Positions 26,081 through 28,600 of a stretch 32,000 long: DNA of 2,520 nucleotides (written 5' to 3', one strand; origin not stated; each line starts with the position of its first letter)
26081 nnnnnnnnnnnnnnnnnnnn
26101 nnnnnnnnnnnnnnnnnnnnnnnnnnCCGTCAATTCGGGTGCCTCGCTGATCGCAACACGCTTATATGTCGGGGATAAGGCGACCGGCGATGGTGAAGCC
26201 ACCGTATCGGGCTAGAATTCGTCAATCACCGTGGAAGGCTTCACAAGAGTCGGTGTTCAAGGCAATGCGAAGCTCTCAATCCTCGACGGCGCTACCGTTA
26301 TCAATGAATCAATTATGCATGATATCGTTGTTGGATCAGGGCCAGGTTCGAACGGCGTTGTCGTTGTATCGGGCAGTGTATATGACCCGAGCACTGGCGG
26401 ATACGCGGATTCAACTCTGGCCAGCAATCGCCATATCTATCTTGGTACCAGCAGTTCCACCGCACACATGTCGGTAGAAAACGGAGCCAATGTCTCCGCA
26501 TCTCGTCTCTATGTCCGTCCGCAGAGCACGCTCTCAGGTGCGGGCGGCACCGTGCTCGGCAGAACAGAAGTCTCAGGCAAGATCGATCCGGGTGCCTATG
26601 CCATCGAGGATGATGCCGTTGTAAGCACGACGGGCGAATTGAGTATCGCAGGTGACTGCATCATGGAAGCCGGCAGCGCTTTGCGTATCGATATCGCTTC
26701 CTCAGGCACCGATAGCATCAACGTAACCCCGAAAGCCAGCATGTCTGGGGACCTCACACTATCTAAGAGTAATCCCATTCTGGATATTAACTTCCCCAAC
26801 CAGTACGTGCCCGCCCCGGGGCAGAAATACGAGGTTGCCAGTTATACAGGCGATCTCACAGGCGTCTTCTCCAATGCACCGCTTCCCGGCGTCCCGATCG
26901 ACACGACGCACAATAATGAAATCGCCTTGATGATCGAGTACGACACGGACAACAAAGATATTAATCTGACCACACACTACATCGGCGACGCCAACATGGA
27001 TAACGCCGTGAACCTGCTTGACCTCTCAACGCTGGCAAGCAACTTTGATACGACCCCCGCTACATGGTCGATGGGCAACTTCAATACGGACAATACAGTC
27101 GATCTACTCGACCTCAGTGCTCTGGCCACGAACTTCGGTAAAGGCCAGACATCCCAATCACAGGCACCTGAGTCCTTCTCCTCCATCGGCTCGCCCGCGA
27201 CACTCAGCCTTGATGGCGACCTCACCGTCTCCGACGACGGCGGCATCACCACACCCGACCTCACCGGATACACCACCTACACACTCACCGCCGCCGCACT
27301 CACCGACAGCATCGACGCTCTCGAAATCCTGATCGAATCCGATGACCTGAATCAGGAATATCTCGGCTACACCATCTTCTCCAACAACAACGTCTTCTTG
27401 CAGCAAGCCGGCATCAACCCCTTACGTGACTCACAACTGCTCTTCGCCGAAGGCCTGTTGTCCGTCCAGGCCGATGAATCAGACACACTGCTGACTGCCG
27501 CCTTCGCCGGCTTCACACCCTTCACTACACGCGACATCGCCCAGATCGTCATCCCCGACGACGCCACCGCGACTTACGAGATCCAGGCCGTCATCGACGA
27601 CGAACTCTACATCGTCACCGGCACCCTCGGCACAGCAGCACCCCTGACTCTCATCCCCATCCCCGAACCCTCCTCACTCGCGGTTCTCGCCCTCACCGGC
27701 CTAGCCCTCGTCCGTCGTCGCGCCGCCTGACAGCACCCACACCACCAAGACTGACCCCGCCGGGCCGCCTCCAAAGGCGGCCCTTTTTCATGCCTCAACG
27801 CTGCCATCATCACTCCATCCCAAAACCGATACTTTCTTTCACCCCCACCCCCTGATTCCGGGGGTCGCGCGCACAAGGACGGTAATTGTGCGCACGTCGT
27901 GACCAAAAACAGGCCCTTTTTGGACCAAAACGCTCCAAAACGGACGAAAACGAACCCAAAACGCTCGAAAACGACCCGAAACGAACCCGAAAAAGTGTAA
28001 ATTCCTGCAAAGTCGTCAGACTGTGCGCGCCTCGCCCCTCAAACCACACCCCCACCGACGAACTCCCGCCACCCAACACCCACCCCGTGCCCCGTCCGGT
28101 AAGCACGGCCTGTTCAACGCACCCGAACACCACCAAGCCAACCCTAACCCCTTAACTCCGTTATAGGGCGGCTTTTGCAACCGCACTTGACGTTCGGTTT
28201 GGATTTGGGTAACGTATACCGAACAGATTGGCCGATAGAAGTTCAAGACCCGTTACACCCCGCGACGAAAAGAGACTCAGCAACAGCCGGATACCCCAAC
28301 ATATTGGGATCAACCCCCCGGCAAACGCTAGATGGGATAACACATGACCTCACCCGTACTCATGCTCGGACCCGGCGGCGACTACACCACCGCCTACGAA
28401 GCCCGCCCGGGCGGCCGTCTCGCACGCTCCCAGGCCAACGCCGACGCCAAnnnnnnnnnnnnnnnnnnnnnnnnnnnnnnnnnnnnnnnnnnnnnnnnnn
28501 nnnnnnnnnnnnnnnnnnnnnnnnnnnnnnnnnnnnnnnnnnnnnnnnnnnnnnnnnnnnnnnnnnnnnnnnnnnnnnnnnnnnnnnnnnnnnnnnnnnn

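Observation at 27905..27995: Helically phased A-tract array (seven to eight tracts at 10-11-bp spacing) in a gene-free region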

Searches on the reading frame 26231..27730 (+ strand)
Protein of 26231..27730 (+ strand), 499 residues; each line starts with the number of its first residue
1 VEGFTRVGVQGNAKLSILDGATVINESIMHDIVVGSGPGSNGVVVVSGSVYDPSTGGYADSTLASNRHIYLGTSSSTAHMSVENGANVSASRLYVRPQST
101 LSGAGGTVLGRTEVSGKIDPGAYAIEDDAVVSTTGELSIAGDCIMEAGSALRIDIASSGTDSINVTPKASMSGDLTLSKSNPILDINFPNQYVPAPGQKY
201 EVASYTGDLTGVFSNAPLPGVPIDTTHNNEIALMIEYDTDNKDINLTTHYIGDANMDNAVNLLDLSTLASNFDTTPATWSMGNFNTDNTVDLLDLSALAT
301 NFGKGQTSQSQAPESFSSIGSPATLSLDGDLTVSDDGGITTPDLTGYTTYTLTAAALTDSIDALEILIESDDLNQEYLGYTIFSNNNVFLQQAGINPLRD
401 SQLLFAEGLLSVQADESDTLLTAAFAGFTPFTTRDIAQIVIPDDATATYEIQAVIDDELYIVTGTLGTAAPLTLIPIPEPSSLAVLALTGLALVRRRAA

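Call 9: search_protein_families(library=pfam, proteins=[window:26231-27730:+], max_evalue=0.01)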
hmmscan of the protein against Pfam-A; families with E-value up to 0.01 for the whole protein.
window:26231-27730:+ (499 aa): 1 family
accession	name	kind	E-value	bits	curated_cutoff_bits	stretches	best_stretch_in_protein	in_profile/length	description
PF07589.16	PEP-CTERM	-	0.00095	19.6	20.7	1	476-497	1-23/24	PEP-CTERM motif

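Call 63: find_homologous_proteins(query=window:26231-27730:+, max_evalue=0.00001)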
Query window:26231-27730:+ (499 aa): 3 proteins with E <= 0.00001 among 8000 candidates.
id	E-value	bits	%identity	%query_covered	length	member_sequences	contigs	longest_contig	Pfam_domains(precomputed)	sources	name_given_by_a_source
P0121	2.5e-245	833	100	79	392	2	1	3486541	-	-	-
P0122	4.3e-8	51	51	14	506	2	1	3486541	PF16317.12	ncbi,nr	ncbi:hypothetical protein [Mucisphaera calidilacus]|nr:hypothetical protein [Mucisphaera calidilacus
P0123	1.6e-6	46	63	10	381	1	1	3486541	-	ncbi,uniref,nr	ncbi:PEP-CTERM sorting domain-containing protein [Mucisphaera calidilacus]|uniref:PEP-CTERM motif pr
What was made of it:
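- On Plasmid/phage iteron origin or parC-type centromere: The neighbours are an orphan PEP-CTERM protein and the orf-lexA operon (calls 9, 63).
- Tried and rejected: That protein is an orphan with no homologues outside M. calidilacus (call 63).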

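Call 64: find_encoding_contigs(protein=P0123, flank=10000)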
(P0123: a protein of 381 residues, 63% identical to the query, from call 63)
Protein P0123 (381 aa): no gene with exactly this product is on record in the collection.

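Call 65: find_encoding_contigs(protein=P0122, flank=10000)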
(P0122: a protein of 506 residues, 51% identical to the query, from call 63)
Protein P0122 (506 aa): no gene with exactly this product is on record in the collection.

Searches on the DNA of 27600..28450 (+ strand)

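Call 60: search_dna_similar(query=window:27790-28180:+, collection=plasmids, mode=distant, max_evalue=0.01)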
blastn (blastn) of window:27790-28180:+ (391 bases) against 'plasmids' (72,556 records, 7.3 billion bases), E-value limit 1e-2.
No match.
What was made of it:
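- On Plasmid/phage iteron origin or parC-type centromere: No similarity to 72,556 plasmids (call 60).
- Closest known: Iteron arrays with intrinsic bends at plasmid and phage origins. Different: No plasmid match (call 60).
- Tried and rejected: No match (call 60).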

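Call 78: search_rna_families(source=window, start=27600, end=28450, threshold=evalue, max_evalue=1)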
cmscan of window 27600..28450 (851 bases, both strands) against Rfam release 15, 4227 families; matches with E-value up to 1: 1.
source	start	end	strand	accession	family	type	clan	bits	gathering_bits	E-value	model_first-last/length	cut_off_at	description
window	27742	27786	+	RF01519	CC0196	Gene; sRNA;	-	17.3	35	0.33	14-58/58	no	Caulobacter sRNA CC0196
